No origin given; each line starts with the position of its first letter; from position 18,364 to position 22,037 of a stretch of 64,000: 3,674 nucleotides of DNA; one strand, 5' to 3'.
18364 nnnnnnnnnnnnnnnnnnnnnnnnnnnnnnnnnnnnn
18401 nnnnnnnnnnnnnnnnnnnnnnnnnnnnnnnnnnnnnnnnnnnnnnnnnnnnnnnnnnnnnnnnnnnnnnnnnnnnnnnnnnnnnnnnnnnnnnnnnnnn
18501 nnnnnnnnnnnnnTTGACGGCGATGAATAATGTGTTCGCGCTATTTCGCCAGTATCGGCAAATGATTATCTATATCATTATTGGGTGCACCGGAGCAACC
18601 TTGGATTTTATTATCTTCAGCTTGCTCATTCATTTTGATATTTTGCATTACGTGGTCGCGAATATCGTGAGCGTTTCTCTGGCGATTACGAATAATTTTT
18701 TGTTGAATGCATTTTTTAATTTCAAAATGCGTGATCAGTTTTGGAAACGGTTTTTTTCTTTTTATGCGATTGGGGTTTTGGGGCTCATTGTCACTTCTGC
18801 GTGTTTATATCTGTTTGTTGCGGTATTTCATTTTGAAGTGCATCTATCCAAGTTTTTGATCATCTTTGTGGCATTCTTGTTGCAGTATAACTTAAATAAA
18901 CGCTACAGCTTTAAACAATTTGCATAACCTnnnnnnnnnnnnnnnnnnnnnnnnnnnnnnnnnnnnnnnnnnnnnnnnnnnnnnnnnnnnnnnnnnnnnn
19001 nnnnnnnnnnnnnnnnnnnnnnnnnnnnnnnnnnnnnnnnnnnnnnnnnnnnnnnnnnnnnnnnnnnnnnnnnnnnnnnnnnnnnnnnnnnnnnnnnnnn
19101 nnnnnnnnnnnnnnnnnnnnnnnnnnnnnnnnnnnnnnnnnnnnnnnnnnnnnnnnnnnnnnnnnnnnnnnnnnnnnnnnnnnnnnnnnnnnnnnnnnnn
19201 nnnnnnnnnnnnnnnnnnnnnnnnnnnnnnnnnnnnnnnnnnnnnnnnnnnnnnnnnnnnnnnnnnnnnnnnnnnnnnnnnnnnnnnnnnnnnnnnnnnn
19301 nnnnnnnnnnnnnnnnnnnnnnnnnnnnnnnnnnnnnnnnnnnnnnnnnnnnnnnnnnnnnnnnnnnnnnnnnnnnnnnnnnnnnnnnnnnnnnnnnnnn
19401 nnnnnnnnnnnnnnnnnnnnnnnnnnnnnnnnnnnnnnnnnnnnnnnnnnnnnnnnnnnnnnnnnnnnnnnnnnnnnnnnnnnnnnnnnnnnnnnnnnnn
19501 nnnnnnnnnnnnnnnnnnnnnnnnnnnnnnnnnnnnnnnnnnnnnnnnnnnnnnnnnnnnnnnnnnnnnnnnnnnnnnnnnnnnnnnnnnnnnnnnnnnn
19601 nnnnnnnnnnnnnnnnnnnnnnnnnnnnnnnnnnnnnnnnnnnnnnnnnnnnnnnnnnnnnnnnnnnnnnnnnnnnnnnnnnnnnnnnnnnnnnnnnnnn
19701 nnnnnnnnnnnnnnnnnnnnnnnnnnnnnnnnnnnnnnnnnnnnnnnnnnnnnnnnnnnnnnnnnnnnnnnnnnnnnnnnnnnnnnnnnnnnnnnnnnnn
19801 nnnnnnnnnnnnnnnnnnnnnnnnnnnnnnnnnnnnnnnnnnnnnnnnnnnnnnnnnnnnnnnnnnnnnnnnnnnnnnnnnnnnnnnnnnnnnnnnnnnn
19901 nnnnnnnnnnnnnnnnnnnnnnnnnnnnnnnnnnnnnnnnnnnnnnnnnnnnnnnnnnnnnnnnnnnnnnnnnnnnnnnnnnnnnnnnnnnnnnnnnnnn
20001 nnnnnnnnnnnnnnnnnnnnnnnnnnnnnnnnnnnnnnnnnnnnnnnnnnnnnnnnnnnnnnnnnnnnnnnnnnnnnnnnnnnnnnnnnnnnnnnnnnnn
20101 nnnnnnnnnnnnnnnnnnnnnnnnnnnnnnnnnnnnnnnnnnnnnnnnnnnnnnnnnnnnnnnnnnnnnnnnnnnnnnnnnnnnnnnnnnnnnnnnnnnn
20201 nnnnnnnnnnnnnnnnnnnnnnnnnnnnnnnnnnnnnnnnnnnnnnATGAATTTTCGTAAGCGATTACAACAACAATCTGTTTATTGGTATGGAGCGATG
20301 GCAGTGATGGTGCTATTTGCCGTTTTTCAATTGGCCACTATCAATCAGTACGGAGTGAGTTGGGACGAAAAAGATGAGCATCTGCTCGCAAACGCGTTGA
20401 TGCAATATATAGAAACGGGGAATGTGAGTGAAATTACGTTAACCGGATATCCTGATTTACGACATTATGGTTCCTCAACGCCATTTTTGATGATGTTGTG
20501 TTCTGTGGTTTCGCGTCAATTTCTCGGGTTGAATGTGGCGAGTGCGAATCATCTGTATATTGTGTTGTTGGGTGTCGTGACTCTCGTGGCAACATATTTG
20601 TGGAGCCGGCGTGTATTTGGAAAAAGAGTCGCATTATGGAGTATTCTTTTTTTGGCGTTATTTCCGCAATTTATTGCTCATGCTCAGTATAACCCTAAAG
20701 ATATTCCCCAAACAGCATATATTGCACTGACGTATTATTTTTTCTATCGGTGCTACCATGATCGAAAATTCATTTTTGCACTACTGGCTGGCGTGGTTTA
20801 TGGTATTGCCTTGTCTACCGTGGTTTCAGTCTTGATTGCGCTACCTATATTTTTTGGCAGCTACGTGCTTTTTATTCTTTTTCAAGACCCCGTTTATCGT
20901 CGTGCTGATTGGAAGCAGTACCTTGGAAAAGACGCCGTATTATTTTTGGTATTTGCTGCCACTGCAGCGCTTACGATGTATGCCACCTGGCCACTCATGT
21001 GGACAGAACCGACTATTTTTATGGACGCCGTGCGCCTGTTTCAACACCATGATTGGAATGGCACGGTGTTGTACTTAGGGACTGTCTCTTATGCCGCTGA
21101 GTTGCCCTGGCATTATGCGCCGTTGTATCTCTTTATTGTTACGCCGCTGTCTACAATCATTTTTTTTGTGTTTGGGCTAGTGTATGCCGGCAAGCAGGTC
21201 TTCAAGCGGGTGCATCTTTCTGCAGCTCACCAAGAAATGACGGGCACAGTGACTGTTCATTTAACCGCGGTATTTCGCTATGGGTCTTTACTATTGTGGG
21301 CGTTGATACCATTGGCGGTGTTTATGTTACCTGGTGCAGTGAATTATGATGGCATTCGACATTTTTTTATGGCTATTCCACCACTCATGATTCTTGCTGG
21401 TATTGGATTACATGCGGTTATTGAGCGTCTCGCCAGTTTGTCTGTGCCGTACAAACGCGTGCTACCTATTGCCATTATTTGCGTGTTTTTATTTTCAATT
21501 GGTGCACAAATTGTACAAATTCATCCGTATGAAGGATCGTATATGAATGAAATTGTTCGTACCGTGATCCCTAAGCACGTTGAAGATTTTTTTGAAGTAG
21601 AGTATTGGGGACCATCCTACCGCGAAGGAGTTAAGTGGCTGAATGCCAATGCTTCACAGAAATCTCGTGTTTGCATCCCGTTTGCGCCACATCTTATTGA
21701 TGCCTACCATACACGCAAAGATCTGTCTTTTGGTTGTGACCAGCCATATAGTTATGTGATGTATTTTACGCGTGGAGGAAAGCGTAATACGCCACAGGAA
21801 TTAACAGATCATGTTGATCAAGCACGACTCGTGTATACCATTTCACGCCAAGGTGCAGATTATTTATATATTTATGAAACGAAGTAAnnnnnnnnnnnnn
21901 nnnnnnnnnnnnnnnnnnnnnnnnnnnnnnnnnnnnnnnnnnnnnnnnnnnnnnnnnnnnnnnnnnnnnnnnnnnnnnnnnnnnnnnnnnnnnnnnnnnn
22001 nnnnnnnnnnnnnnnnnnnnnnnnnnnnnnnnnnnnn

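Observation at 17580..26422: Plus-strand operon: ArnC-like GT2, GtrA, Rossmann flavoenzyme, three consecutive GT-C-like membrane proteins (two are a tandem duplication) and a terminal 4-epimerase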

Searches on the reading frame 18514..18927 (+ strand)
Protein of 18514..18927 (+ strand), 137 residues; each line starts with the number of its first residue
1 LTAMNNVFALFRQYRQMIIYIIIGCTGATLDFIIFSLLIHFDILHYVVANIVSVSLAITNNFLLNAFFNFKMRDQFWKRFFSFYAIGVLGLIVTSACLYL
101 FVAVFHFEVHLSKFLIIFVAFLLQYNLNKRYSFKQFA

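Call 4: search_protein_families(library=pfam, proteins=[window:18514-18927:+], max_evalue=0.01)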
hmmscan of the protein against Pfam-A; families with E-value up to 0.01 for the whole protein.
window:18514-18927:+ (137 aa): 1 family
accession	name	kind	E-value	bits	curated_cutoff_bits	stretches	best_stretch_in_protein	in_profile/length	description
PF04138.20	GtrA_DPMS_TM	-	1.2e-19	71.1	26.1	1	20-133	2-117/117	GtrA/DPMS, transmembrane domain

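Call 7: search_protein_families(library=ncbifam, proteins=[window:18514-18927:+], max_evalue=0.01)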
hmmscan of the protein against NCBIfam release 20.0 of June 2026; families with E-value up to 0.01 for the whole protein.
window:18514-18927:+ (137 aa): 0 families

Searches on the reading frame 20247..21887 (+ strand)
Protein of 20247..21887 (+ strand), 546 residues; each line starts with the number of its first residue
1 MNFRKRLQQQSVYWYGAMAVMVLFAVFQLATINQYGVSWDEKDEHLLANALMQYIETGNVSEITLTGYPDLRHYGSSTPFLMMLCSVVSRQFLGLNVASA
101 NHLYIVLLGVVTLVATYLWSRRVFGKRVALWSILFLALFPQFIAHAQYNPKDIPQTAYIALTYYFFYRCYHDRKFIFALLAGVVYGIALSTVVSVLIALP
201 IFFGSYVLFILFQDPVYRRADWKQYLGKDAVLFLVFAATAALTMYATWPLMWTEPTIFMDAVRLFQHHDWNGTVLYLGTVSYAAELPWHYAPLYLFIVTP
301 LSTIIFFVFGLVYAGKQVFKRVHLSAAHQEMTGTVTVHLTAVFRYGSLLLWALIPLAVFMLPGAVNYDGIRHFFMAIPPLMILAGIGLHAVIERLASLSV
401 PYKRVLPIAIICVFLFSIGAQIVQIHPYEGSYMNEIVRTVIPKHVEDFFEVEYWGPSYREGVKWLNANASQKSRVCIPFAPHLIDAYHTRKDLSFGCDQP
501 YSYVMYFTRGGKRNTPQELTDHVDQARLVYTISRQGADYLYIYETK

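Call 4: search_protein_families(library=pfam, proteins=[window:20247-21887:+], max_evalue=0.01)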
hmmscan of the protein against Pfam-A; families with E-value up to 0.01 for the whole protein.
window:20247-21887:+ (546 aa): 1 family
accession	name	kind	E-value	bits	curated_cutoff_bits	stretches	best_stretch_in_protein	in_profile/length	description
PF13231.12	PMT_2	-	5.3e-10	40.2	26.1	1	102-209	25-131/160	Dolichyl-phosphate-mannose-protein mannosyltransferase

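Call 7: search_protein_families(library=ncbifam, proteins=[window:20247-21887:+], max_evalue=0.01)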
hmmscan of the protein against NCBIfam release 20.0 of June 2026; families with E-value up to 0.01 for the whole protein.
window:20247-21887:+ (546 aa): 2 families
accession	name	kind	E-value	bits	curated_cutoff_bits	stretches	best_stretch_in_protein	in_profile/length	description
TIGR03663.1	TIGR03663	subfamily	3.1e-07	29.8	126.25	1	43-428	27-377/435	flippase activity-associated protein Agl23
TIGR04154.1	archaeo_STT3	subfamily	0.00021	19.8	450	1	79-141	71-138/831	oligosaccharyl transferase, archaeosortase A system-associated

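Call 45: find_homologous_proteins(query=window:20247-21887:+)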
Query window:20247-21887:+ (546 aa): 62 proteins with E <= 0.001 among 8000 candidates.
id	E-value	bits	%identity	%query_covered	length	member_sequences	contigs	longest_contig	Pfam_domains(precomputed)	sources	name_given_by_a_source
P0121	0.0e+0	1247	100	100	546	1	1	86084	PF13231.13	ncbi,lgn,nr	ncbi:MAG: glycosyltransferase family 39 protein [Candidatus Kerfeldbacteria bacterium]|nr:glycosyltr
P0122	2.5e-160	553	45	99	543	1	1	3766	PF02366.25,PF13231.13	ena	-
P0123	1.3e-139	484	44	97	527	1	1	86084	PF13231.13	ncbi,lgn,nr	ncbi:MAG: glycosyltransferase family 39 protein [Candidatus Kerfeldbacteria bacterium]|nr:glycosyltr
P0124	3.1e-99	351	36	100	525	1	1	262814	PF13231.13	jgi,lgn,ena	-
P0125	2.3e-88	315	34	97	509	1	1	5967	PF02366.25,PF13231.13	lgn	-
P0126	3.3e-82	295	35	98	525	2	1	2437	PF13231.13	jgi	-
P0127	2.3e-80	289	35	94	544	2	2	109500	PF02366.25,PF13231.13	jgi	jgi:hypothetical protein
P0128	8.7e-78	280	33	99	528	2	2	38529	PF13231.13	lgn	-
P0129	8.7e-76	274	34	98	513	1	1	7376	-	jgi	-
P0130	2.9e-73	266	32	95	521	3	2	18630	PF13231.13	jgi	jgi:4-amino-4-deoxy-L-arabinose transferase-like glycosyltransferase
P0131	8.2e-73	264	34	97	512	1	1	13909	PF13231.13,PF14264.13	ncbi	-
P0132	3.3e-72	262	33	96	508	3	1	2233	PF02366.25,PF13231.13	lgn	-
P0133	1.1e-67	247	32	93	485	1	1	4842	PF13231.13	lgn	-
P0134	3.8e-65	239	30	99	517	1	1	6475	PF13231.13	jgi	-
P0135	2.4e-64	236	31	96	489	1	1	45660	PF13231.13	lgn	-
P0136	8.8e-50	188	30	85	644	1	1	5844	PF02366.25,PF13231.13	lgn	-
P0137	1.3e-49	187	29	95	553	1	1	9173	PF02366.25,PF13231.13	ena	-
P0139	2.6e-48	183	28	96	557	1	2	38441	PF02366.25,PF13231.13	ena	-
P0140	1.4e-44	171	28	97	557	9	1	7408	PF02366.25,PF13231.13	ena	-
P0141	3.3e-44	170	28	95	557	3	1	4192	PF02366.25,PF13231.13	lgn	-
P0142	3.3e-34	137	27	99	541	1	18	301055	PF13231.13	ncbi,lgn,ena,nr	ncbi:MAG: glycosyltransferase family 39 protein [Acidobacteriia bacterium]|nr:glycosyltransferase fa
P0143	5.2e-33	133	29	77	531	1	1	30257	PF13231.13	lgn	-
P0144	8.0e-33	132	26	100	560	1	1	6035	PF02366.25,PF13231.13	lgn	-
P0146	1.1e-31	128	29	84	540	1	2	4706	PF13231.13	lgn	-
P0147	1.5e-29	121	28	84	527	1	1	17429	PF13231.13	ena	-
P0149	5.2e-29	119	28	77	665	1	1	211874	PF02366.25,PF13231.13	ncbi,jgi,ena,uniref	ncbi:hypothetical protein ABIE56_001810 [Luteibacter sp. 621]|uniref:ArnT family glycosyltransferase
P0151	4.3e-28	116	28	76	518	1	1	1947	PF13231.13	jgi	jgi:hypothetical protein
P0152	9.5e-27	112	26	79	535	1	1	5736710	PF13231.13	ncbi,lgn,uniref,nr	ncbi:glycosyltransferase family 39 protein [Hymenobacter tibetensis]|uniref:Glycosyltransferase fami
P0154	1.6e-26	111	25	94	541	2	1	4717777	PF13231.13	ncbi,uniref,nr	ncbi:glycosyltransferase family 39 protein [Hymenobacter sp. HDW8]|uniref:glycosyltransferase family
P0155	2.1e-26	111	32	69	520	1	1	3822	PF13231.13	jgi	jgi:hypothetical protein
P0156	3.0e-26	110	26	84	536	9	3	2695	PF02366.25,PF13231.13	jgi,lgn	-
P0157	1.9e-25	108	26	82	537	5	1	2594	PF02366.25,PF13231.13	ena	-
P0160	1.2e-21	95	25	91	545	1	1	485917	PF13231.13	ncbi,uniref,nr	ncbi:glycosyltransferase family 39 protein [Hymenobacter sp. 15J16-1T3B]|uniref:glycosyltransferase 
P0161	3.3e-21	94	25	84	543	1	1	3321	PF02366.25,PF13231.13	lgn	-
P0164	6.3e-20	89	24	84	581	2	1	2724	PF13231.13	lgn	-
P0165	4.1e-19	87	25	95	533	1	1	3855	PF13231.13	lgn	-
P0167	7.4e-18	83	25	80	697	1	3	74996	PF13231.13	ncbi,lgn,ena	ncbi:MAG: glycosyltransferase family 39 protein [Patescibacteria group bacterium]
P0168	1.0e-17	82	24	95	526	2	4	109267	PF02366.25,PF13231.13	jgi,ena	-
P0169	5.1e-17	80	24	82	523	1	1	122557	PF13231.13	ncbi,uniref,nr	ncbi:hypothetical protein Val02_73250 [Virgisporangium aliadipatigenens]|uniref:Glycosyltransferase 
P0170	1.2e-14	72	24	98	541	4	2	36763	PF02366.25,PF13231.13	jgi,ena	-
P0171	1.6e-12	65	26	82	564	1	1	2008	PF13231.13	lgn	-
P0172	5.4e-12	63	23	90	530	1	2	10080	PF02366.25,PF13231.13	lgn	-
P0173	6.5e-11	60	25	88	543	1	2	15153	PF02366.25,PF13231.13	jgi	jgi:dolichyl-phosphate-mannose-protein mannosyltransferase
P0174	9.9e-11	59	23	62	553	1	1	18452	PF13231.13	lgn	-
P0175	2.2e-10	58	23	90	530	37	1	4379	PF02366.25,PF13231.13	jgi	jgi:hypothetical protein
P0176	4.0e-10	57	22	86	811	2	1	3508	PF13231.13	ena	-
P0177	4.1e-10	57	24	68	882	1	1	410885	PF13231.13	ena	-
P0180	4.1e-7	47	24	97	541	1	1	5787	PF13231.13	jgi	jgi:4-amino-4-deoxy-L-arabinose transferase-like glycosyltransferase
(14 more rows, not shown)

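Call 46: find_encoding_contigs(protein=P0124, flank=10000, max_places=1)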
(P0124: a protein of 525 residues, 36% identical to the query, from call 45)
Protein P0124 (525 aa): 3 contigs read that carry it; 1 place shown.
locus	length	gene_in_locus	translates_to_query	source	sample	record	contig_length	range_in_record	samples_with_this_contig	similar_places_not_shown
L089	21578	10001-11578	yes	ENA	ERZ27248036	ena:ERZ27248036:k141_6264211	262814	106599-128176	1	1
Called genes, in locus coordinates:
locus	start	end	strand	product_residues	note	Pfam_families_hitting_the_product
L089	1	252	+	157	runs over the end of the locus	-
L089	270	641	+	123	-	-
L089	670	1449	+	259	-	PF02673:BacA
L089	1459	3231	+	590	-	PF01807:Zn_ribbon_DnaG, PF08275:DNAG_N, PF01751:Toprim, PF13155:Toprim_2, PF13362:Toprim_3 (weak), PF13662:Toprim_4, PF10410:DnaB_bind (weak)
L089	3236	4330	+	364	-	PF03979:Sigma70_r1_1, PF00140:Sigma70_r1_2, PF04542:Sigma70_r2, PF04539:Sigma70_r3, PF04545:Sigma70_r4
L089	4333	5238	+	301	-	PF00535:Glycos_transf_2, PF13641:Glyco_tranf_2_3, PF13632:Glyco_trans_2_3 (weak)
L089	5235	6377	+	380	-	PF13439:Glyco_transf_4, PF20706:GT4-conflict (weak), PF00534:Glycos_transf_1, PF13692:Glyco_trans_1_4, PF13524:Glyco_trans_1_2 (weak)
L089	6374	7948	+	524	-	PF04932:Wzy_C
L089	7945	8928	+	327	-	PF00535:Glycos_transf_2, PF10111:Glyco_tranf_2_2, PF13641:Glyco_tranf_2_3, PF13632:Glyco_trans_2_3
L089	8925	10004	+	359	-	PF00535:Glycos_transf_2, PF10111:Glyco_tranf_2_2, PF13641:Glyco_tranf_2_3 (weak)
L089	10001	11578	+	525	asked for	PF13231:PMT_2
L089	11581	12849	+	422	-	-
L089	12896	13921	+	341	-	PF03816:LytR_cpsA_psr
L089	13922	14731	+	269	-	PF00535:Glycos_transf_2, PF13641:Glyco_tranf_2_3, PF13632:Glyco_trans_2_3 (faint)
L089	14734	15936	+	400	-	PF22694:CtpB_N-like, PF00595:PDZ, PF13180:PDZ_2 (weak), PF17820:PDZ_6, PF03572:Peptidase_S41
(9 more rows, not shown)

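Call 47: find_encoding_contigs(protein=P0127, flank=10000, max_places=1)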
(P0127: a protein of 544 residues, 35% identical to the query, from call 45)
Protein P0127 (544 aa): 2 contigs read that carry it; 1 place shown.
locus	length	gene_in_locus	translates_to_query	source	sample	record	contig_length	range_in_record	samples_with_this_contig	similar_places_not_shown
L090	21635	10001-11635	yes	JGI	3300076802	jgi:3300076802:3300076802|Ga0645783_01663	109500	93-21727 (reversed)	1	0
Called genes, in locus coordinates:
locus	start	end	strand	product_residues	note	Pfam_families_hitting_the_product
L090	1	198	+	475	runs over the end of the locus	PF01266:DAO, PF01593:Amino_oxidase, PF13450:NAD_binding_8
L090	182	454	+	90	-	-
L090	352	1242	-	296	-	-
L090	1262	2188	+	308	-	PF13489:Methyltransf_23 (weak), PF08241:Methyltransf_11 (weak)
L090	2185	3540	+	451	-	PF13439:Glyco_transf_4, PF13579:Glyco_trans_4_4, PF20706:GT4-conflict (weak), PF00534:Glycos_transf_1, PF13692:Glyco_trans_1_4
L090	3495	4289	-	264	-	PF00535:Glycos_transf_2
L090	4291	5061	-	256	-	PF13489:Methyltransf_23, PF13649:Methyltransf_25, PF13847:Methyltransf_31, PF08241:Methyltransf_11 (weak), PF08242:Methyltransf_12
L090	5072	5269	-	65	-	-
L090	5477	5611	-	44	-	-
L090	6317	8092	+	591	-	PF00884:Sulfatase, PF01663:Phosphodiest (faint), PF16347:SGSH_C (weak)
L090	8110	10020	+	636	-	PF00884:Sulfatase, PF01663:Phosphodiest (weak), PF02995:DUF229 (faint)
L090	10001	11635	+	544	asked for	PF02366:PMT, PF13231:PMT_2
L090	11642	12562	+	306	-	PF00535:Glycos_transf_2, PF10111:Glyco_tranf_2_2 (weak), PF13641:Glyco_tranf_2_3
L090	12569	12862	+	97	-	-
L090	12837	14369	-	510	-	PF17210:SdrD_B (faint), PF13620:CarboxypepD_reg (weak), PF01336:tRNA_anti-codon (faint)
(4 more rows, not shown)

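Call 48: find_encoding_contigs(protein=P0128, flank=10000, max_places=1)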
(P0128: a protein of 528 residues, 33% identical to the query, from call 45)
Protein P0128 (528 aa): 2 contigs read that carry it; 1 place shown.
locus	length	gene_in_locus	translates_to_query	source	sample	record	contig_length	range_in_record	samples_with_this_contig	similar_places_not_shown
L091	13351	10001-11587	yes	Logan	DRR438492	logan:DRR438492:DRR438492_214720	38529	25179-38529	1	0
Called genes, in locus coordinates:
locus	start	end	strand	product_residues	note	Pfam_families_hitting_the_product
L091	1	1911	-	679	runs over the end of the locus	PF02743:dCache_1 (weak), PF00989:PAS, PF08448:PAS_4, PF13426:PAS_9, PF00512:HisKA (weak), PF02518:HATPase_c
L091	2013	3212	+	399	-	-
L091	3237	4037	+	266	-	-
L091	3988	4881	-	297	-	-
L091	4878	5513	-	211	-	PF13578:Methyltransf_24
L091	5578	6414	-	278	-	PF04794:YdjC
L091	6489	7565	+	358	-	-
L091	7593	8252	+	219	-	PF00849:PseudoU_synth_2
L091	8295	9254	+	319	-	PF00579:tRNA-synt_1b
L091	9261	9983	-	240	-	PF00578:AhpC-TSA, PF08534:Redoxin, PF13905:Thioredoxin_8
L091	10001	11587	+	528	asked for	PF13231:PMT_2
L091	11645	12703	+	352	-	PF21088:MS_channel_1st, PF00924:MS_channel_2nd, PF21082:MS_channel_3rd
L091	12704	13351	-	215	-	?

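Call 50: find_encoding_contigs(protein=P0122, flank=10000, max_places=2)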
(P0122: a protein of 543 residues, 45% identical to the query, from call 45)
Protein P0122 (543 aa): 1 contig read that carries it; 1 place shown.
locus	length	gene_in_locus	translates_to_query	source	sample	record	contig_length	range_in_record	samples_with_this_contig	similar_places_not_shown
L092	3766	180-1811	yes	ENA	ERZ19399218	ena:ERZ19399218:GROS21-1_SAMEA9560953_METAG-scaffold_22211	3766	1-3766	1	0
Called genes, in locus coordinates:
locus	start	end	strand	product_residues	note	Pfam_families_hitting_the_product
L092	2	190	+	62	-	?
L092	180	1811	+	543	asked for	PF02366:PMT (weak), PF13231:PMT_2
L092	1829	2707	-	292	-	PF00483:NTP_transferase, PF12804:NTP_transf_3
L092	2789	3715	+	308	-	PF00535:Glycos_transf_2, PF10111:Glyco_tranf_2_2, PF13641:Glyco_tranf_2_3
